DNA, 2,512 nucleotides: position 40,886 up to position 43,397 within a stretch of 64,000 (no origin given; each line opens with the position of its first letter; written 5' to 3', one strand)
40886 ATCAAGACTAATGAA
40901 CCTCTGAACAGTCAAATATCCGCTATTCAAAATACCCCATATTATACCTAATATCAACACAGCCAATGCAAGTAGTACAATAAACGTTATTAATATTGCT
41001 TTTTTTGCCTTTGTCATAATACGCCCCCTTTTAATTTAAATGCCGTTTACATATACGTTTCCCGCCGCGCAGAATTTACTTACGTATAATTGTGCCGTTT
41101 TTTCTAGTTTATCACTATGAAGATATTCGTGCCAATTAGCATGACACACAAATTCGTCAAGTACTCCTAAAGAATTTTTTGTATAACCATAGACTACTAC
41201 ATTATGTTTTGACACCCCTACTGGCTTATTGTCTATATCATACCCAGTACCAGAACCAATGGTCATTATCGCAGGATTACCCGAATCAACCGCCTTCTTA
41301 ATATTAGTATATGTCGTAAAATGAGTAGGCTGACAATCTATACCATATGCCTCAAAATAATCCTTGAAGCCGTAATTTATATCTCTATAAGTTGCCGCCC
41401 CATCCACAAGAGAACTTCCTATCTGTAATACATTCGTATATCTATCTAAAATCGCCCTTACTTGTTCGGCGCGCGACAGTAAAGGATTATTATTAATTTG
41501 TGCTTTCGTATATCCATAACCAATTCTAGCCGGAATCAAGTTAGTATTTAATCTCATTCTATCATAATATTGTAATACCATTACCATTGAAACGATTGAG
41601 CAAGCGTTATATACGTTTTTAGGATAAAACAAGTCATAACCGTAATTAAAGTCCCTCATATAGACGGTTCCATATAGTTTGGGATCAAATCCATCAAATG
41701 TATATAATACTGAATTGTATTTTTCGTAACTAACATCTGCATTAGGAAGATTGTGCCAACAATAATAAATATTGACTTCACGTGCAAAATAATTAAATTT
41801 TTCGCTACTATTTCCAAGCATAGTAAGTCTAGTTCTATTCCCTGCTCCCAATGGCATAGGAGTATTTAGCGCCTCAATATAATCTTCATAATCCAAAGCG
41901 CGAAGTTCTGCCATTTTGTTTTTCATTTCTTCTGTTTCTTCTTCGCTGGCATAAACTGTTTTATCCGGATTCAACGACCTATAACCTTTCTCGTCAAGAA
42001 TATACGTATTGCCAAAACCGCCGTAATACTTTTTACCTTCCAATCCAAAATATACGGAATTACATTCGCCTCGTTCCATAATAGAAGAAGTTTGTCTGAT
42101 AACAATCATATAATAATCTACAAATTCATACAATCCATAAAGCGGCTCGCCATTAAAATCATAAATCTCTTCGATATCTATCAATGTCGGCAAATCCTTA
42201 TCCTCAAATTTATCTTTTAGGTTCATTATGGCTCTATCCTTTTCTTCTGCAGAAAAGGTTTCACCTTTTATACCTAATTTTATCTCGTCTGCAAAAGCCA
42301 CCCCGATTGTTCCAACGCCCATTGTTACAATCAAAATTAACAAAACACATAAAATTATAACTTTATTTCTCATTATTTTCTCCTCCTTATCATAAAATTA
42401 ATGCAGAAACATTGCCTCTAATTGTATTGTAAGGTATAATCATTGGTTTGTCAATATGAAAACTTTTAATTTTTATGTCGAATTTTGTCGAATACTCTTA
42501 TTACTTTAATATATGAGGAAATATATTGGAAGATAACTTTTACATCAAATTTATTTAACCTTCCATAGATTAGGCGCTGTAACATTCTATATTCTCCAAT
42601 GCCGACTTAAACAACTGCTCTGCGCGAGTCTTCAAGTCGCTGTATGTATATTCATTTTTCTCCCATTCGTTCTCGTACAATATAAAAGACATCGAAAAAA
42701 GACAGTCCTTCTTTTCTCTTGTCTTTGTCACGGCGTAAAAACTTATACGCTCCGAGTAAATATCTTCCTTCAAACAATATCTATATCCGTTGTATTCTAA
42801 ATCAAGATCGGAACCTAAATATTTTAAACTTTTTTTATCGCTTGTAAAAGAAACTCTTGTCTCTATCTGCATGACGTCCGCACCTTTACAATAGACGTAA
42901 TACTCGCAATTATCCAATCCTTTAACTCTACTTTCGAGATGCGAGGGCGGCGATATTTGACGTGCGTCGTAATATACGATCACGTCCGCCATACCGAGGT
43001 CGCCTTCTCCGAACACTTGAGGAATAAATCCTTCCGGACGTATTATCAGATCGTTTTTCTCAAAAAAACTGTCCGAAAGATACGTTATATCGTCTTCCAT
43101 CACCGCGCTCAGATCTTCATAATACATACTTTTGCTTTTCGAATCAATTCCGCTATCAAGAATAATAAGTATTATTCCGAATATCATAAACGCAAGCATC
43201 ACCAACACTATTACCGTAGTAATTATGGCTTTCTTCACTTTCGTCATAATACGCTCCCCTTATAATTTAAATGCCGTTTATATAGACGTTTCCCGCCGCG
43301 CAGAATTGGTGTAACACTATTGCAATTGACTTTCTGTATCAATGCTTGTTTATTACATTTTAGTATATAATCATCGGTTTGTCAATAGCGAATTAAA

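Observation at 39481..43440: Low-GC modular locus: secreted papain-fold cysteine peptidase plus three membrane-anchored paralogues, each module behind a copy of the same promoter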

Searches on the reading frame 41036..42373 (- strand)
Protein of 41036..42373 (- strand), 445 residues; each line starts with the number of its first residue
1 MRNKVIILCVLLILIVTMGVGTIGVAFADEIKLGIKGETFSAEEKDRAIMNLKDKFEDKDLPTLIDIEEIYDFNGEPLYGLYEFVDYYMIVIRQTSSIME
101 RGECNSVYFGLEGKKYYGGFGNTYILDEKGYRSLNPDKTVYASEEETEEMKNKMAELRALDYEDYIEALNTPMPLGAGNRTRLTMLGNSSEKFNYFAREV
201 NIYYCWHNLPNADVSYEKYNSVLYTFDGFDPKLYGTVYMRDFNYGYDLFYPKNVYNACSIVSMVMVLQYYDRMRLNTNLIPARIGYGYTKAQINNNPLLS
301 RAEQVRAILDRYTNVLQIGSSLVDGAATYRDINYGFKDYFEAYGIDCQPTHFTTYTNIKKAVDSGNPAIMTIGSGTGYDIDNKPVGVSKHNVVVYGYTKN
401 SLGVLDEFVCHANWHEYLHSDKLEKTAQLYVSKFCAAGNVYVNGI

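Call 4: search_protein_families(library=pfam, proteins=[window:41036-42373:-], max_evalue=1)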
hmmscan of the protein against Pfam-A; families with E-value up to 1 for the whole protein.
window:41036-42373:- (445 aa): 4 families
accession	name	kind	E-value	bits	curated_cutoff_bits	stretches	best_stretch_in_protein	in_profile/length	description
PF13529.12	Peptidase_C39_2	-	1.5e-08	35.8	24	1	254-401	12-134/143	Peptidase_C39 like family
PF14399.12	BtrH_N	-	0.0085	16.8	29.7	1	355-404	79-131/134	Butirosin biosynthesis protein H, N-terminal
PF21784.3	Bflower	-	0.13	13.1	25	0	109-144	37-71/116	4-fold beta flower protein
PF08726.16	EFhand_Ca_insen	-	0.13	12.8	27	1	122-169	19-67/69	Ca2+ insensitive EF hand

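Call 7: search_protein_families(library=ncbifam, proteins=[window:41036-42373:-], max_evalue=1)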
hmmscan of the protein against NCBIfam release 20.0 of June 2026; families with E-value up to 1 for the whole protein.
window:41036-42373:- (445 aa): 1 family
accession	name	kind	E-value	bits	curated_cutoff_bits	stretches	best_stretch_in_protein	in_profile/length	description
NF045837.1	Mplas_Cys_pep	subfamily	6.9e-06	26.2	45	1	352-417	144-197/240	putative cysteine peptidase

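Call 8: search_protein_families(library=padloc, proteins=[window:41036-42373:-], max_evalue=1)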
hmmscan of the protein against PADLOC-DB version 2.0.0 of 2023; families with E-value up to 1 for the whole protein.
window:41036-42373:- (445 aa): 0 families

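Call 9: search_protein_families(library=phrogs, proteins=[window:41036-42373:-], max_evalue=1)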
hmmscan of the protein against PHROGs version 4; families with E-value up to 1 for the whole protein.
window:41036-42373:- (445 aa): 2 families
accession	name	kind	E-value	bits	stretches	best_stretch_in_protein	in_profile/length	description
phrog_18753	-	unknown function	0.22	12.5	1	3-27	3-27/53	-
phrog_12218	-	unknown function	0.27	12.5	1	411-442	60-89/102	-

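Call 11: find_homologous_proteins(query=window:41036-42373:-, max_evalue=0.001)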
Query window:41036-42373:- (445 aa): 21 proteins with E <= 0.001 among 5619 candidates.
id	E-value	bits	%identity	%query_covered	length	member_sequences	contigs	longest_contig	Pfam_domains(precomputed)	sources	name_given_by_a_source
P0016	7.4e-287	969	95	100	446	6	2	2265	PF13529.14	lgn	-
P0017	3.7e-187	641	66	100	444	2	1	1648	PF13529.14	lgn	-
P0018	5.9e-180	617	61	100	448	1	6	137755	-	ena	-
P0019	1.1e-156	540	56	100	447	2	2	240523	-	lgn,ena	-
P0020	1.2e-153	530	56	100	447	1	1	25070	-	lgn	-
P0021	2.4e-148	513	53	100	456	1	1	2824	-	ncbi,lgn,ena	-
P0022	5.6e-143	495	72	72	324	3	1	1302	-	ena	-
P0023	1.2e-137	477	51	100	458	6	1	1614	PF13529.14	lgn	-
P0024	8.3e-119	415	49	100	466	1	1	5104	PF13529.14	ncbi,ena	-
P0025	9.3e-119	415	47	100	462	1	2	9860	PF13529.14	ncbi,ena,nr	ncbi:MAG: C39 family peptidase [Clostridia bacterium]|nr:C39 family peptidase [Clostridia bacterium]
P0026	1.8e-114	401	47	100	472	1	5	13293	PF13529.14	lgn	-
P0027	2.2e-112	394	43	99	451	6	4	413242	PF13529.14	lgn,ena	-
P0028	4.8e-112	393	49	99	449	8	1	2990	PF13529.14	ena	-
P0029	3.3e-111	390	49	91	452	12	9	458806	-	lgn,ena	-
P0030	1.2e-110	388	46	100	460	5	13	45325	PF13529.14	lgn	-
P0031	1.3e-106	375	44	95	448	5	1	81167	PF13529.14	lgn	-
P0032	1.2e-104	369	47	93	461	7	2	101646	PF13529.14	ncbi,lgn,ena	-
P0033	9.7e-104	366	45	98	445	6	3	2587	PF13529.14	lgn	-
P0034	2.9e-96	341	45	91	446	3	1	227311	PF13529.14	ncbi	ncbi:MAG: C39 family peptidase [Christensenellales bacterium]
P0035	2.1e-91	325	41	99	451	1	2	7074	PF13529.14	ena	-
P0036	1.9e-88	315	40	99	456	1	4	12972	PF13529.14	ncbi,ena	-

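Call 15: find_encoding_contigs(protein=P0027, flank=5000, max_places=2)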
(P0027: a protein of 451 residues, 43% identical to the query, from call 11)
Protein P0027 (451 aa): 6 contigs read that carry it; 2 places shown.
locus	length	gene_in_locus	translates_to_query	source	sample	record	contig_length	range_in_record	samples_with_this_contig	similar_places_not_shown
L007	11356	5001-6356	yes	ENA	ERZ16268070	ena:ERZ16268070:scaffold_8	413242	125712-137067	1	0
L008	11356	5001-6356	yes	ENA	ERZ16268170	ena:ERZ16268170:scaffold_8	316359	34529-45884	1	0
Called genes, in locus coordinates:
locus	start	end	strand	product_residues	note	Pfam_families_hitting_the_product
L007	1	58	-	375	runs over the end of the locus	PF00266:Aminotran_5, PF00155:Aminotran_1_2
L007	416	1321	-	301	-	PF08279:HTH_11, PF13280:WYL, PF25583:WCX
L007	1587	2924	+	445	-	PF02812:ELFV_dehydrog_N, PF00208:ELFV_dehydrog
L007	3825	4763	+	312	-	PF03881:Fructosamin_kin, PF01636:APH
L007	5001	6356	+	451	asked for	PF13529:Peptidase_C39_2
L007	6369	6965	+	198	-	-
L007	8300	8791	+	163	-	PF00731:AIRC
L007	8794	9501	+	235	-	PF01259:SAICAR_synt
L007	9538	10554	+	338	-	PF00586:AIRS, PF02769:AIRS_C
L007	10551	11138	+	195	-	PF00551:Formyl_trans_N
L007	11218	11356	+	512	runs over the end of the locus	PF02142:MGS, PF01808:AICARFT_IMPCHas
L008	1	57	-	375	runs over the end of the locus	PF00266:Aminotran_5, PF00155:Aminotran_1_2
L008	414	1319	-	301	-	PF08279:HTH_11, PF13280:WYL, PF25583:WCX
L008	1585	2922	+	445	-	PF02812:ELFV_dehydrog_N, PF00208:ELFV_dehydrog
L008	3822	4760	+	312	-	PF03881:Fructosamin_kin, PF01636:APH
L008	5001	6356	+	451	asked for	PF13529:Peptidase_C39_2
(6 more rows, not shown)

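Call 16: find_encoding_contigs(protein=P0029, flank=5000, max_places=2)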
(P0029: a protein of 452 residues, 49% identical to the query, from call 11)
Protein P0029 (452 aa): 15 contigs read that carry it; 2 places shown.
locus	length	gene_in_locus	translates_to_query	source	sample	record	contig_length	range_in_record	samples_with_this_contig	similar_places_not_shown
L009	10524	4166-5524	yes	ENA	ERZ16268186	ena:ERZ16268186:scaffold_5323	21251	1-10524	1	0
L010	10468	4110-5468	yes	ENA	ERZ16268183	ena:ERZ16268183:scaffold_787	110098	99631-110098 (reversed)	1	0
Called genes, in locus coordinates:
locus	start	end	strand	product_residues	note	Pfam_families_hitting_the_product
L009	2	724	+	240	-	?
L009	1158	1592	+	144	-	PF13302:Acetyltransf_3 (weak), PF13527:Acetyltransf_9, PF13673:Acetyltransf_10, PF00583:Acetyltransf_1, PF13508:Acetyltransf_7, PF08445:FR47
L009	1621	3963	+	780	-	PF01055:Glyco_hydro_31_2nd, PF21365:Glyco_hydro_31_3rd, PF17137:DUF5110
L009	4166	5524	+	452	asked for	-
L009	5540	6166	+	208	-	-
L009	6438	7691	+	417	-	PF02812:ELFV_dehydrog_N, PF00208:ELFV_dehydrog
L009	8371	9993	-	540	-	PF16499:Melibiase_2, PF17801:Melibiase_C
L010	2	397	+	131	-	?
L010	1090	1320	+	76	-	-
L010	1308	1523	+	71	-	PF00583:Acetyltransf_1, PF08445:FR47 (weak), PF13508:Acetyltransf_7, PF13673:Acetyltransf_10, PF13302:Acetyltransf_3 (weak)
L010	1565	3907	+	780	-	PF01055:Glyco_hydro_31_2nd, PF21365:Glyco_hydro_31_3rd, PF17137:DUF5110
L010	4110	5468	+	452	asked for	-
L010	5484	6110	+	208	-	-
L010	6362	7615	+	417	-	PF02812:ELFV_dehydrog_N, PF00208:ELFV_dehydrog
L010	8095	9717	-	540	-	PF16499:Melibiase_2, PF17801:Melibiase_C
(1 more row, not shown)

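Call 17: find_encoding_contigs(protein=P0034, flank=5000, max_places=2)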
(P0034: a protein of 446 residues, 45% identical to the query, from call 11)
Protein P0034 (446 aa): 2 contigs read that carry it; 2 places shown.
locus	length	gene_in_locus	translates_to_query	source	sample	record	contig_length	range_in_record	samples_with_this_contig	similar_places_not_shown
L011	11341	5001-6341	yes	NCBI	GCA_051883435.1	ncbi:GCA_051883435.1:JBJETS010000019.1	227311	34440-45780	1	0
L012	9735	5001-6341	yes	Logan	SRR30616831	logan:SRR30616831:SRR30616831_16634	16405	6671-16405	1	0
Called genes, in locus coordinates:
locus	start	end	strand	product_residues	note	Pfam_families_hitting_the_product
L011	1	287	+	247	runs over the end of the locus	PF02511:Thy1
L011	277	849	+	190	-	PF04542:Sigma70_r2, PF26355:HTH_VMAP-M9 (weak), PF08281:Sigma70_r4_2 (weak), PF00196:GerE (weak)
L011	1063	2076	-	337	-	-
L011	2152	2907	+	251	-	PF02826:2-Hacid_dh_C (weak)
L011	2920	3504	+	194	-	PF02441:Flavoprotein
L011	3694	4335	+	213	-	PF12844:HTH_19 (weak), PF13560:HTH_31, PF01381:HTH_3, PF13443:HTH_26 (weak)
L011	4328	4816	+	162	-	-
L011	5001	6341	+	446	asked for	PF13529:Peptidase_C39_2 (weak)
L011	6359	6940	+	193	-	-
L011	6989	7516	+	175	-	-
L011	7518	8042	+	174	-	-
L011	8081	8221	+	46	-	-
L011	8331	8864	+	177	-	-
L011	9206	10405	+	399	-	PF00753:Lactamase_B, PF19583:ODP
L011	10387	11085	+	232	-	PF08713:DNA_alkylation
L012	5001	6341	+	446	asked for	PF13529:Peptidase_C39_2 (weak)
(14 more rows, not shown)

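Call 18: find_encoding_contigs(protein=P0032, flank=5000, max_places=2)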
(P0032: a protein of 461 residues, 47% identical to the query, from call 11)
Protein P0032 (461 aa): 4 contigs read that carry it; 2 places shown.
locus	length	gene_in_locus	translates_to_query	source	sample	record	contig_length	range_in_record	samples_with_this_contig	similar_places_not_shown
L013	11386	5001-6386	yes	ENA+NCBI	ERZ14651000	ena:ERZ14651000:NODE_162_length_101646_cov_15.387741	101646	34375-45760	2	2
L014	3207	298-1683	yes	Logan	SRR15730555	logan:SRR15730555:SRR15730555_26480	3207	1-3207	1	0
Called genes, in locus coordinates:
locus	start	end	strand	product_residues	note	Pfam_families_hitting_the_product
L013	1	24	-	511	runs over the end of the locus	PF01087:GalP_UDP_transf, PF02744:GalP_UDP_tr_C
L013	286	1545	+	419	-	PF10509:GalKase_gal_bdg, PF00288:GHMP_kinases_N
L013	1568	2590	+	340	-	PF01790:LGT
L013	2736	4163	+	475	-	PF02749:QRPTase_N (faint), PF17767:NAPRTase_N, PF04095:NAPRTase (weak), PF17956:NAPRTase_C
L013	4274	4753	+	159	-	-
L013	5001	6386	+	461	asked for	PF13529:Peptidase_C39_2 (weak)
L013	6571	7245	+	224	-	-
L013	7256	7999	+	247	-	-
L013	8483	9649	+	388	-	PF00465:Fe-ADH, PF13685:Fe-ADH_2, PF25137:ADH_Fe_C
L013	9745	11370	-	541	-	PF00118:Cpn60_TCP1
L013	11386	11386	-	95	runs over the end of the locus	PF00166:Cpn10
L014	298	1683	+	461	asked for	PF13529:Peptidase_C39_2 (weak)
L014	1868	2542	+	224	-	-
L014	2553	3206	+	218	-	?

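Call 29: search_solved_structures(query=A3, max_evalue=1, show_alignments=2)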
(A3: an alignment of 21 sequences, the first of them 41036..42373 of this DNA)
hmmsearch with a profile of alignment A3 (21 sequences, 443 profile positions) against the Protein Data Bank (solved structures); distinct sequences matched with E-value up to 1: 2.
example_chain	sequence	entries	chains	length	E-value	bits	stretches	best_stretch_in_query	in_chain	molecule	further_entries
8b3s_A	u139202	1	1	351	0.29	13.2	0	216-252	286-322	UPF0736 protein B4122_0676,UPF0736 protein YjbA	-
6ytv_A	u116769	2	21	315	0.97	11.5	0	4-88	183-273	Calcium homeostasis modulator protein 6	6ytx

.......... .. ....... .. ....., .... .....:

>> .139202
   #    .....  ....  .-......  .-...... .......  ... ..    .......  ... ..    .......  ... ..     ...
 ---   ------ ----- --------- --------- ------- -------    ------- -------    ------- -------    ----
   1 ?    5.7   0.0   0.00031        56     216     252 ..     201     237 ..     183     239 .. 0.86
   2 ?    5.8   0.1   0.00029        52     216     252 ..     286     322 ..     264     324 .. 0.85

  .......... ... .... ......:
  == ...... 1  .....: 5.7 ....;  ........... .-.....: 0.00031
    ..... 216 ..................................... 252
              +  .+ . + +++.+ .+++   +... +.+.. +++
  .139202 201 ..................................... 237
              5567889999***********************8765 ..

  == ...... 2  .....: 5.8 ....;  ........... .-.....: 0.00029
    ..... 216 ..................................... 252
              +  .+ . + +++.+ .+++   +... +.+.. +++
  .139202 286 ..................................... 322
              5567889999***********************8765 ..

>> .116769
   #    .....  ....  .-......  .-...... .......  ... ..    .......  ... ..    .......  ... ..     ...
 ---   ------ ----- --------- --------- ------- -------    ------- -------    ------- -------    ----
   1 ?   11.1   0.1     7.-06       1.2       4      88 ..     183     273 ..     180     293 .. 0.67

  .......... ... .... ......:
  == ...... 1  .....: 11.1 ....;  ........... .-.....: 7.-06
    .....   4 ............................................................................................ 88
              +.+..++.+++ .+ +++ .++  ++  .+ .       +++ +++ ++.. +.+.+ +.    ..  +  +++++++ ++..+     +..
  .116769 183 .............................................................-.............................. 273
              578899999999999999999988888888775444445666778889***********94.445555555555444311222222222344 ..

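Call 32: find_related_loci(query=A3, collection=metagenome_contigs, flank=6000)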
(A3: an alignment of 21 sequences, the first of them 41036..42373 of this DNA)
Query A3 (445 aa) in metagenome_contigs; peptide patterns used: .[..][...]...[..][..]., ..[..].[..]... (x = any residue, [..] = any of these).
96 stretches matched a pattern; 1 encode a relative of the query (tblastn E <= 1e-3); 1 distinct loci.
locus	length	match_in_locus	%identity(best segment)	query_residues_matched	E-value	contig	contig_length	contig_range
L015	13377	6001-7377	47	1-443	3e-123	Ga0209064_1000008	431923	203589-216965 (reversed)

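Call 33: find_related_loci(query=A3, collection=genome_contigs, flank=8000)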
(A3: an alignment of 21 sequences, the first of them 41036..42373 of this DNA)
Query A3 (445 aa) in genome_contigs; peptide patterns used: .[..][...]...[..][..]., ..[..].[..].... (x = any residue, [..] = any of these).
23 stretches matched a pattern; 7 encode a relative of the query (tblastn E <= 1e-3); 7 distinct loci.
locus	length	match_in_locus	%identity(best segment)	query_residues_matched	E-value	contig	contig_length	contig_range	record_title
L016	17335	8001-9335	56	1-443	1e-165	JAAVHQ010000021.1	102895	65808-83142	MAG: Clostridiales bacterium isolate Mgla_MAG_0-bin_8 c_000000022400, whole genome shotgun sequence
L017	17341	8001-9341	51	1-445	8e-145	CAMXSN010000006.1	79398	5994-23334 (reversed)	MAG TPA_asm: uncultured Clostridia bacterium isolate SRR14920976_bin.7_metawrap_v1.3_MAG genome assembly, contig: NODE.2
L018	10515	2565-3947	47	5-443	1e-125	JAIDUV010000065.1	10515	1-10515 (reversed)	MAG: Clostridia bacterium isolate SC0369_comb_17 SC0369_comb_17_contig_65, whole genome shotgun sequence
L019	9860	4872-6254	47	1-443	1e-125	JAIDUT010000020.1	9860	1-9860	MAG: Clostridia bacterium isolate SC0369_comb_14 SC0369_comb_14_contig_20, whole genome shotgun sequence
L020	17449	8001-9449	45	1-443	8e-115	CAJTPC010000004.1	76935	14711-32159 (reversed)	MAG TPA_asm: uncultured Christensenella sp. isolate MGBC107029 genome assembly, contig: MGBC107029.4, whole genome shotg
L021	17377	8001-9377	46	1-443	4e-111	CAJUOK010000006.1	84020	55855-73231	MAG TPA_asm: uncultured Christensenellaceae bacterium isolate MGBC165376 genome assembly, contig: MGBC165376.6, whole ge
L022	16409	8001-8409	64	55-443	6e-16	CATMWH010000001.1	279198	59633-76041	MAG TPA_asm: uncultured Christensenella sp. isolate MGG29822_1678865761 genome assembly, contig: shHF8_23, whole genome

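Call 40: predict_structure(alignment_id=A3)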
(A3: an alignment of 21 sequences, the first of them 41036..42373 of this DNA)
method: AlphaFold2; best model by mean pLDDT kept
length: 445 residues; sequences in the alignment: 21
mean_pLDDT: 79.7   pTM: 0.76
mean pLDDT of the five models: 79.7, 78.0, 76.4, 73.8, 71.8
residues with pLDDT >= 90: 132; 70-90: 216; 50-70: 70; < 50: 27
segments of 3 or more residues with pLDDT < 50: 17-35, 418-424
pLDDT, mean of each block of 10 residues (from residue 1): 66 56 35 56 82 67 85 85 85 79 80 80 82 75 83 73 67 70 92 94 83 85 83 90 92 86 95 93 87 95 93 68 65 91 90 74 93 82 83 90 78 66 65 82 88
secondary structure, 60 per line:
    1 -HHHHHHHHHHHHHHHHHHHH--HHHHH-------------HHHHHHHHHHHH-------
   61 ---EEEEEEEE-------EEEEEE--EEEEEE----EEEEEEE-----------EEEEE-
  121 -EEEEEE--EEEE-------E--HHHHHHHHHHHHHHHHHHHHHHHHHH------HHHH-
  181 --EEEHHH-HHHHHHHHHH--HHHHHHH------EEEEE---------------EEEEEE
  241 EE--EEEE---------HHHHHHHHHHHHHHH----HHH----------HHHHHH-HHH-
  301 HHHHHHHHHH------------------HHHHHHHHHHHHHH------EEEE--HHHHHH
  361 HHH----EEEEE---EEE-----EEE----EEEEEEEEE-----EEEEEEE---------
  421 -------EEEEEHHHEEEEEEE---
elements in order: H2-21 H24-28 H42-53 E64-71 E79-84 E87-92 E97-103 E115-119 E122-127 E130-133 H144-169 H176-179 E183-185 H190-199 H202-208 E215-219 E235-242 E245-248 H258-272 H290-295 H301-310 H329-342 E349-352 H355-363 E368-372 E376-378 E384-386 E391-399 E405-411 E428-432 E436-442

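Call 76: search_dna_similar(query=window:41036-42373:-, collection=phages, mode=protein, max_evalue=0.001, max_rows=10)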
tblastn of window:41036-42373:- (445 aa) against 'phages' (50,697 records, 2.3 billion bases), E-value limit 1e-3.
No match.

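Call 77: search_dna_similar(query=window:41036-42373:-, collection=plasmids, mode=protein, max_evalue=0.001, max_rows=10)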
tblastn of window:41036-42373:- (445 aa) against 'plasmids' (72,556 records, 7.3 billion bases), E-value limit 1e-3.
No match.

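Call 83: find_related_loci(query=A3, collection=viral_contigs, flank=5000)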
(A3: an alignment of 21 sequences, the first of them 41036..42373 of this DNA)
Query A3 (445 aa) in viral_contigs; peptide patterns used: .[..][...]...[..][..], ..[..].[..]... (x = any residue, [..] = any of these).
35 stretches matched a pattern, but none encodes a relative of the query by tblastn (E <= 1e-3).

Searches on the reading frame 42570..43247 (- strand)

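Call 4: search_protein_families(library=pfam, proteins=[window:42570-43247:-], max_evalue=1)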
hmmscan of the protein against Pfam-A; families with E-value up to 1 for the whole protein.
window:42570-43247:- (225 aa): 2 families
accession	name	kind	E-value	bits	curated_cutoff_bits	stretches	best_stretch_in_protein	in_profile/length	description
PF06781.17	CrgA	-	0.25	12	24.8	0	8-30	30-52/89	Cell division protein CrgA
PF13800.11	Sigma_reg_N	-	0.26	12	26.3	1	5-38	9-42/91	Sigma factor regulator N-terminal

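Call 7: search_protein_families(library=ncbifam, proteins=[window:42570-43247:-], max_evalue=1)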
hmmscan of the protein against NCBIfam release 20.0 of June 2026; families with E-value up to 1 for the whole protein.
window:42570-43247:- (225 aa): 1 family
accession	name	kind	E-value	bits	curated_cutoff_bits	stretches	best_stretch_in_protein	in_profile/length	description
TIGR00964.1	secE_bact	equivalog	0.33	10.9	27.55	1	5-34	21-48/57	preprotein translocase subunit SecE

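Call 8: search_protein_families(library=padloc, proteins=[window:42570-43247:-], max_evalue=1)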
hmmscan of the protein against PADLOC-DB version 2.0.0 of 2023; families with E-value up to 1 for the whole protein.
window:42570-43247:- (225 aa): 0 families

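Call 9: search_protein_families(library=phrogs, proteins=[window:42570-43247:-], max_evalue=1)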
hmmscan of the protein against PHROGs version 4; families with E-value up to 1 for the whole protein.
window:42570-43247:- (225 aa): 2 families
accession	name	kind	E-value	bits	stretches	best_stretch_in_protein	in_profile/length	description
phrog_21815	-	unknown function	0.14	13.2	1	121-221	41-143/162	-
phrog_33067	-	unknown function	0.31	12.1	1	10-28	2-20/50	-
